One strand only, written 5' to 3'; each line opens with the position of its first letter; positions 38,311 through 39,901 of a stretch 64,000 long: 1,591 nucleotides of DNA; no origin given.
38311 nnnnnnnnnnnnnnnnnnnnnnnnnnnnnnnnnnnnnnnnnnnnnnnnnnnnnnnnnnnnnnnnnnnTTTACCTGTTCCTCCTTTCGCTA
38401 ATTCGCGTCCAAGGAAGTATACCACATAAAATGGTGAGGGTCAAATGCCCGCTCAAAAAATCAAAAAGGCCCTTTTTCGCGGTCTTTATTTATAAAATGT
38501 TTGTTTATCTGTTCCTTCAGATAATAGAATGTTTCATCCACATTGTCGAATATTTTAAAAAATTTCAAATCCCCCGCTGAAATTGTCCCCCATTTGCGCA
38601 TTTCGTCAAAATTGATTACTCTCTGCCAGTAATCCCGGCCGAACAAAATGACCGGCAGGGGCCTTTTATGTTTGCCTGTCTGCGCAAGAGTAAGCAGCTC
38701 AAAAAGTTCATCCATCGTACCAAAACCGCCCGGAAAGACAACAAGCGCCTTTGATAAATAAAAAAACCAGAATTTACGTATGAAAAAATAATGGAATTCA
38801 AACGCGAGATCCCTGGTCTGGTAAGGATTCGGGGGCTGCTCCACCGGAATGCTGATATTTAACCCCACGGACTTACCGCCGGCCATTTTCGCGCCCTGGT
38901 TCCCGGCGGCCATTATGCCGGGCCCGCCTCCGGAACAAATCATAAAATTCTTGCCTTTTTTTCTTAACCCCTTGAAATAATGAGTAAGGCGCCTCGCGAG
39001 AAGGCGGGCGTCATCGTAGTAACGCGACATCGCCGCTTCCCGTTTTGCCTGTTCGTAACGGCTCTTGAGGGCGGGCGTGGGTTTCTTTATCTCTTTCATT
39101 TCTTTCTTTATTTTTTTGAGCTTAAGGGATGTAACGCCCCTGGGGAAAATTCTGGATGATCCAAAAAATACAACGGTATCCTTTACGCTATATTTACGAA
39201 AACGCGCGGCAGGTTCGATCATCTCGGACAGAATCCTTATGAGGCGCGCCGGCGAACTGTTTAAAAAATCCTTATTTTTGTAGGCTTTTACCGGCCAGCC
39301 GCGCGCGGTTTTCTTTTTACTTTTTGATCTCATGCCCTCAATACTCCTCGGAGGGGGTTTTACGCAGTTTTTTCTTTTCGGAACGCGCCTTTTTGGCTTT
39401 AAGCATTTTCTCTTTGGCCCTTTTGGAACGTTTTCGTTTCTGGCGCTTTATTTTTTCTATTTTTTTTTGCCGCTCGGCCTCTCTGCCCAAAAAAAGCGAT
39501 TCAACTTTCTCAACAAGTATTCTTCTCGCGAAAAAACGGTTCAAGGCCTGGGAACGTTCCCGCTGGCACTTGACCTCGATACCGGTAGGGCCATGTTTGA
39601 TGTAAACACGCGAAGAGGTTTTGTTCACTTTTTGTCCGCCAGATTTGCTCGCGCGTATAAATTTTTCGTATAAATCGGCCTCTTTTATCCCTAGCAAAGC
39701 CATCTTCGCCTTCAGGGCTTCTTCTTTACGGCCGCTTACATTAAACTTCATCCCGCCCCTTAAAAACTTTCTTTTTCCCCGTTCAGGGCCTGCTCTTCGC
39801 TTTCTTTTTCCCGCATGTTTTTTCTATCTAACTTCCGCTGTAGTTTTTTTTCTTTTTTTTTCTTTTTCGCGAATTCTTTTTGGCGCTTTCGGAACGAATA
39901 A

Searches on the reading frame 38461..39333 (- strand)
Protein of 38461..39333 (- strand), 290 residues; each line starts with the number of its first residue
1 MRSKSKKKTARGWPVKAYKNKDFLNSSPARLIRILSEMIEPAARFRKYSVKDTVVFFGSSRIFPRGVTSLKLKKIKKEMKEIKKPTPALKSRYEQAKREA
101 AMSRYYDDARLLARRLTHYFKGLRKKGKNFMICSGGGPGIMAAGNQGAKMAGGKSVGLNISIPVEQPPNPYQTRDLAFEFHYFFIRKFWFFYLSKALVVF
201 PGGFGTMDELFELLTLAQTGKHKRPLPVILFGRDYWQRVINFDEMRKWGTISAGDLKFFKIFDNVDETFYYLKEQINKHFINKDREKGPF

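Call 72: search_protein_families(library=pfam, proteins=[window:38461-39333:-], max_evalue=0.00001)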
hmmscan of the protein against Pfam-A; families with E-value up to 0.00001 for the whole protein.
window:38461-39333:- (290 aa): 2 families
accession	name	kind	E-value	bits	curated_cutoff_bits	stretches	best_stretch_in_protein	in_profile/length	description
PF03641.19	Lysine_decarbox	-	2.1e-27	96.3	27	1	141-269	1-128/131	Possible lysine decarboxylase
PF18306.6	LDcluster4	-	9.3e-06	25.8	26.3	0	128-211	31-111/151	SLOG cluster4 family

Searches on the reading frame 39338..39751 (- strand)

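Call 72: search_protein_families(library=pfam, proteins=[window:39338-39751:-], max_evalue=0.00001)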
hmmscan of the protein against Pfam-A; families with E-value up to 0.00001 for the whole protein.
window:39338-39751:- (137 aa): 1 family
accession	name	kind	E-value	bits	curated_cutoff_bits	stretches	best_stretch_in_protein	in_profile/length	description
PF00472.26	RF-1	-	4.3e-23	81.9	35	1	21-130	6-116/116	RF-1 domain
